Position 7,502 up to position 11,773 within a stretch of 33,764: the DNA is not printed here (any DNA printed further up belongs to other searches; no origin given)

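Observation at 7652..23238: Compact PKS-NRPS cluster with two release domains: A-T / KS-AT-ACP-AmT-C-A-T-TE / JmjC / C-A-T-TE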

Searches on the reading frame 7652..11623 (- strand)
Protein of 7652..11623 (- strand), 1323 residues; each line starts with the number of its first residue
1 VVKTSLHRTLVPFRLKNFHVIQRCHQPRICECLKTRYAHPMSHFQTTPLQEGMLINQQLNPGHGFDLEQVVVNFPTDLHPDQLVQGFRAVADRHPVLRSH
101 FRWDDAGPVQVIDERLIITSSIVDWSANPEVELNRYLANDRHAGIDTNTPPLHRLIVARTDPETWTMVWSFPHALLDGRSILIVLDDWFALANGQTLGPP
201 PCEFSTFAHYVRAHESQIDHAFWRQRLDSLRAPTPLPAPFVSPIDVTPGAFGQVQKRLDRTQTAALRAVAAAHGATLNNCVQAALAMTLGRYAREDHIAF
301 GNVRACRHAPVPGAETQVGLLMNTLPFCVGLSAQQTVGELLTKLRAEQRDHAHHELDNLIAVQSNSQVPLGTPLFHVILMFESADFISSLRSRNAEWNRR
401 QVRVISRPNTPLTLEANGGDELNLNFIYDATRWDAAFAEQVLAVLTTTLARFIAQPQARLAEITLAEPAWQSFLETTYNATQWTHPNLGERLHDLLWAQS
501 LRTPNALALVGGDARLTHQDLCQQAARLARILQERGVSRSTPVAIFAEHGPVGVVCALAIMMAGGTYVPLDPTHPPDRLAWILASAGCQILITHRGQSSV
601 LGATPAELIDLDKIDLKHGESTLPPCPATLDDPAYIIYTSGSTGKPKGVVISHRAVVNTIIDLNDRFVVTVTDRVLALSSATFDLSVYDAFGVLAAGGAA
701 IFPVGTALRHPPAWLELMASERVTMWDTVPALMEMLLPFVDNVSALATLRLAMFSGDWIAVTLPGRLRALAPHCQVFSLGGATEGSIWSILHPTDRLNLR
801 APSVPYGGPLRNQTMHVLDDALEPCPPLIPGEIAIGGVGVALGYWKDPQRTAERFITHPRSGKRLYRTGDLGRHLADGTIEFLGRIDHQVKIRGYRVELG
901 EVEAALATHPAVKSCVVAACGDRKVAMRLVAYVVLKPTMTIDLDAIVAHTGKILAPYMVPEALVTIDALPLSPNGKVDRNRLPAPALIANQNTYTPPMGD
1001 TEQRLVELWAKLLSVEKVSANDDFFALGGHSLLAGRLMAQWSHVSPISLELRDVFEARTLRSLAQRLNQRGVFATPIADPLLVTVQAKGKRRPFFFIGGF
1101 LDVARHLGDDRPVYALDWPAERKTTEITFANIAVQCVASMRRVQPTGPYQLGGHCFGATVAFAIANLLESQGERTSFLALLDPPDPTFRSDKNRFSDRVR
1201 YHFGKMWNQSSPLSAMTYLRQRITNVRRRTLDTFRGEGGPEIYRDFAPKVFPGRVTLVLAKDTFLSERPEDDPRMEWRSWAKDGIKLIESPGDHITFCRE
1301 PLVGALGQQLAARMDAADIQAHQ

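Call 3: search_protein_families(library=pfam, proteins=[window:7652-11623:-], max_evalue=0.01)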
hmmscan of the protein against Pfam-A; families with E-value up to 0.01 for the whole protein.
window:7652-11623:- (1323 aa): 6 families
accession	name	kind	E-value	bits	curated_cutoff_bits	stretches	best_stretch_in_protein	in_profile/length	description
PF00501.34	AMP-binding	-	2.4e-79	267.4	29.9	1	498-845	3-384/384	AMP-binding enzyme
PF00668.25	Condensation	-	5.8e-53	180.6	30.6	1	44-471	5-452/456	Condensation domain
PF00975.26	Thioesterase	-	1.4e-18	68.4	26.4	1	1100-1299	16-212/226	Thioesterase domain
PF13193.12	AMP-binding_C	-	1.2e-13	52.2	24.5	1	901-976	1-76/76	AMP-binding enzyme C-terminal domain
PF00550.31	PP-binding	-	4.4e-11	43.3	20.8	1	1003-1067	1-67/67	Phosphopantetheine attachment site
PF16911.10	PapA_C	-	0.00013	21.9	30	1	248-295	2-51/203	Phthiocerol/phthiodiolone dimycocerosyl transferase C-terminus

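Call 13: find_homologous_proteins(query=window:7652-11503:-, max_evalue=1e-30)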
Query window:7652-11503:- (1283 aa): 244 proteins with E <= 1e-30 among 8000 candidates; the best 120 are listed.
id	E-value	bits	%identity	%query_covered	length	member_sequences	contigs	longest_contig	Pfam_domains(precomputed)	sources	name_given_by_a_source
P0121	0.0e+0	2956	100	100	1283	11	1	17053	PF00668.26,PF00550.32,PF00501.35,PF13193.13,PF00975.27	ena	-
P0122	0.0e+0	2689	90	100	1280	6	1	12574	PF00668.26,PF00550.32,PF00501.35,PF13193.13,PF00975.27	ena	-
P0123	0.0e+0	2154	83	88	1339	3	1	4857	PF00668.26,PF00550.32,PF00501.35,PF13193.13,PF00975.27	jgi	jgi:amino acid adenylation domain-containing protein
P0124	0.0e+0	1878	88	72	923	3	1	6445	PF00550.32,PF00501.35,PF13193.13,PF00975.27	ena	-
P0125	1.6e-278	945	32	80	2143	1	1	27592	PF00668.26,PF00550.32,PF00501.35,PF13193.13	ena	-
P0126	4.0e-263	894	32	79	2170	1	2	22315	PF00668.26,PF00550.32,PF00501.35,PF13193.13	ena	-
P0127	6.5e-263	893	32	79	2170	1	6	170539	PF00668.26,PF00550.32,PF00501.35,PF13193.13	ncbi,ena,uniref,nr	ncbi:non-ribosomal peptide synthetase [Halomonas sp. Ps84H-12]|uniref:non-ribosomal peptide syntheta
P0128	6.5e-263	893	32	79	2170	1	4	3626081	PF00668.26,PF00550.32,PF00501.35,PF13193.13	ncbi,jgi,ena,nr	ncbi:amino acid adenylation domain-containing protein [Halomonas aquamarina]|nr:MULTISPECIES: non-ri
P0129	8.3e-263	893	34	80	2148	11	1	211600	PF00668.26,PF00550.32,PF00501.35,PF13193.13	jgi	-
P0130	2.8e-262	891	32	79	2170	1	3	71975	PF00668.26,PF00550.32,PF00501.35,PF13193.13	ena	-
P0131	3.5e-262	891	32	79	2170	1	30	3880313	PF00668.26,PF00550.32,PF00501.35,PF13193.13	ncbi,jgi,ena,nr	ncbi:MAG: amino acid adenylation domain-containing protein [Halomonas sp.]|jgi:amino acid adenylatio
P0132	1.2e-261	889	32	79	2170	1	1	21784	PF00668.26,PF00550.32,PF00501.35,PF13193.13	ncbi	-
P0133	2.1e-249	849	32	80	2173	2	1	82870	PF00668.26,PF00550.32,PF00501.35,PF13193.13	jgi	jgi:amino acid adenylation domain-containing protein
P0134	3.2e-243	828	33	79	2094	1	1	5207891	PF00668.26,PF00550.32,PF00501.35,PF13193.13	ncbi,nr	ncbi:MAG: amino acid adenylation domain-containing protein [Polyangiaceae bacterium]|nr:amino acid a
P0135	1.5e-238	813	33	77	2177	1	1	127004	PF00668.26,PF00550.32,PF00501.35,PF13193.13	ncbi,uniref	ncbi:amino acid adenylation domain-containing protein [Streptomyces sp. NPDC050485]|uniref:amino aci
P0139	2.7e-227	775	35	99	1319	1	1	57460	PF00668.26,PF00550.32,PF00501.35,PF13193.13,PF00975.27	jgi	jgi:amino acid adenylation domain-containing protein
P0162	1.3e-189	651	33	100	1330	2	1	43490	PF00668.26,PF00550.32,PF00501.35,PF13193.13,PF00975.27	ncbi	-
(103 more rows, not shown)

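Call 19: find_encoding_contigs(protein=P0122, flank=10000, max_places=4)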
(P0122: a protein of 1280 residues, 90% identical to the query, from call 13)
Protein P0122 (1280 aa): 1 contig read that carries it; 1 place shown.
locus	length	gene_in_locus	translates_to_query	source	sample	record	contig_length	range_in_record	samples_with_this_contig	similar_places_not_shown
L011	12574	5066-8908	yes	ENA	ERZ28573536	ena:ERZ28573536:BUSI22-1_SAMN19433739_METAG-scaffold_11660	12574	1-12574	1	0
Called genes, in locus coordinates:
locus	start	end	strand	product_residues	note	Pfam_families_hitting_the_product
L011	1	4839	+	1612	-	?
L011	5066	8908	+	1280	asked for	PF00668:Condensation, PF00501:AMP-binding, PF13193:AMP-binding_C, PF00550:PP-binding, PF00975:Thioesterase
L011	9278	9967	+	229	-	PF16697:Yop-YscD_cpl, PF00498:FHA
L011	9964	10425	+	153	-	-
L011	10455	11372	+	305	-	-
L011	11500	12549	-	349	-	PF00022:Actin (faint), PF06723:MreB_Mbl, PF25229:Salactin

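Call 24: find_related_loci(query=window:7652-11503:-, collection=genome_contigs, flank=10000)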
Query window:7652-11503:- (1283 aa) in genome_contigs; peptide patterns used: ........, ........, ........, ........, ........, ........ (x = any residue, [..] = any of these).
39 stretches matched a pattern; 4 encode a relative of the query (tblastn E <= 1e-3); 4 distinct loci.
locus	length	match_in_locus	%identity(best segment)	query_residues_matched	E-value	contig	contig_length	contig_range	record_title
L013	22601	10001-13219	92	1-1082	0e+0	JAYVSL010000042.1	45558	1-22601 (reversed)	MAG: Planctomycetota bacterium isolate GL74_DN_concoct_244 GL74_DN_concoct_244_41, whole genome shotgun sequence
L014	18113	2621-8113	33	4-1029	7e-120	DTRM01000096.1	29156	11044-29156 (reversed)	MAG TPA_asm: Chromatiaceae bacterium isolate UWMA-0025 NODE_390_length_29156_cov_0.681626, whole genome shotgun sequence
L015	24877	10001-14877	39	449-1025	3e-101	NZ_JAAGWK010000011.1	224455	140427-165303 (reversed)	Goekera deserti strain CPCC 205119 Scaffold4_1, whole genome shotgun sequence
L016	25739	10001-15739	36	53-1035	3e-100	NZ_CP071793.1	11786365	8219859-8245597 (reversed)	Sulfidibacter corallicola strain M133 chromosome, complete genome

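Call 27: search_protein_families(library=pfam, proteins=[L013:6973-8898:+, L013:8971-9768:+, L013:10001-17035:+, L013:17199-18095:+], max_evalue=0.001)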
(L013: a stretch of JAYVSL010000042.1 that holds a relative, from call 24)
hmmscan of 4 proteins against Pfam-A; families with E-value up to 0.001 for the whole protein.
L013:6973-8898:+ (641 aa): 3 families
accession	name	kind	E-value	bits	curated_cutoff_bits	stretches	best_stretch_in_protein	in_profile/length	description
PF00501.34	AMP-binding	-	4.6e-75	253.2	29.9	1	26-373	4-384/384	AMP-binding enzyme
PF13193.12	AMP-binding_C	-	1.1e-16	61.9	24.5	1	431-506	1-76/76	AMP-binding enzyme C-terminal domain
PF00550.31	PP-binding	-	4e-16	59.5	20.8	1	535-597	1-65/67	Phosphopantetheine attachment site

L013:8971-9768:+ (265 aa): 2 families
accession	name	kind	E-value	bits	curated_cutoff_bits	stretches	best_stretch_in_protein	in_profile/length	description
PF00109.32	ketoacyl-synt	-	3.3e-72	243.6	20.8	1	11-259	3-252/252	Beta-ketoacyl synthase, N-terminal domain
PF00108.29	Thiolase_N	-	4.5e-05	23.4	26.4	1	165-208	67-112/260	Thiolase, N-terminal domain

L013:10001-17035:+ (2344 aa): 5 families
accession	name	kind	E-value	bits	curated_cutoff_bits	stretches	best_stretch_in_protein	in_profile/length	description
PF00501.34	AMP-binding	-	8.5e-168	558.5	29.9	2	1523-1864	2-383/384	AMP-binding enzyme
PF00668.25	Condensation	-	1.1e-148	496.2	30.6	2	1065-1502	5-456/456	Condensation domain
PF13193.12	AMP-binding_C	-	3.8e-30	105.1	24.5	2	1924-1998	1-76/76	AMP-binding enzyme C-terminal domain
PF00550.31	PP-binding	-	3.5e-22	78.9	20.8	2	963-1027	1-67/67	Phosphopantetheine attachment site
PF00975.26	Thioesterase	-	2.4e-20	74.2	26.4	1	2121-2326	16-221/226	Thioesterase domain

L013:17199-18095:+ (298 aa): 2 families
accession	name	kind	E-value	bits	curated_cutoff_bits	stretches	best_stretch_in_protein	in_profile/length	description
PF00498.31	FHA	-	2.7e-27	95.4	20.7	2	93-155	2-67/67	FHA domain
PF16697.10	Yop-YscD_cpl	-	1.6e-20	73.6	33.2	1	77-159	4-88/94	Inner membrane component of T3SS, cytoplasmic domain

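Call 38: find_encoding_contigs(protein=P0139, flank=10000, max_places=3)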
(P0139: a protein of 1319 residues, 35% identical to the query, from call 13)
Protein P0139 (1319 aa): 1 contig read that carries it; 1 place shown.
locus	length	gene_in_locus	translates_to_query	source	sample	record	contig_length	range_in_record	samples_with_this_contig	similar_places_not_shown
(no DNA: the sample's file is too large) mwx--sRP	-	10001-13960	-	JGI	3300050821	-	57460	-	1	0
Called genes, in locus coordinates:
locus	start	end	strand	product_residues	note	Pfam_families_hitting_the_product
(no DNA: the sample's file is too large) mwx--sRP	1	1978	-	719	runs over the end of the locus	PF01656:CbiA (weak), PF09140:MipZ (weak), PF10609:ParA (weak), PF13614:AAA_31 (faint)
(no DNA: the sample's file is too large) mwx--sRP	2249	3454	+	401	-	PF02563:Poly_export, PF22461:SLBB_2 (weak), PF10531:SLBB, PF22461:SLBB_2, PF10531:SLBB (weak), PF22461:SLBB_2 (weak)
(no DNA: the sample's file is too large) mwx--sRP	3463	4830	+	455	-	-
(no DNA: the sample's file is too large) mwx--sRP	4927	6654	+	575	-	-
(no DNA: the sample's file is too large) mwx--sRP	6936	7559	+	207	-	PF00132:Hexapep (faint), PF14602:Hexapep_2 (faint)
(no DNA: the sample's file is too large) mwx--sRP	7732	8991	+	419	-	PF13579:Glyco_trans_4_4, PF13439:Glyco_transf_4, PF20706:GT4-conflict (weak), PF00534:Glycos_transf_1, PF13692:Glyco_trans_1_4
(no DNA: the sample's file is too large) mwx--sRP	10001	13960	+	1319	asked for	PF00668:Condensation, PF00501:AMP-binding, PF13193:AMP-binding_C, PF00550:PP-binding, PF00975:Thioesterase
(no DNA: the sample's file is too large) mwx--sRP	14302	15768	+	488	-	PF03659:Glyco_hydro_71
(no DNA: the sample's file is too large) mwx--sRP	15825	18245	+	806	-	PF07995:GSDH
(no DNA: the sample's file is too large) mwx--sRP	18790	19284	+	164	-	PF08327:AHSA1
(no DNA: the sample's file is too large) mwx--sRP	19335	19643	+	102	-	PF12840:HTH_20 (weak), PF01022:HTH_5 (weak), PF01047:MarR (weak)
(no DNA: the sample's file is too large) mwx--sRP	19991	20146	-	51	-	PF11752:DUF3309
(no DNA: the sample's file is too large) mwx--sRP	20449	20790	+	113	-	-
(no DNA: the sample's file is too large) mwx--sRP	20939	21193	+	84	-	-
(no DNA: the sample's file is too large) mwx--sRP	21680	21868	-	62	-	-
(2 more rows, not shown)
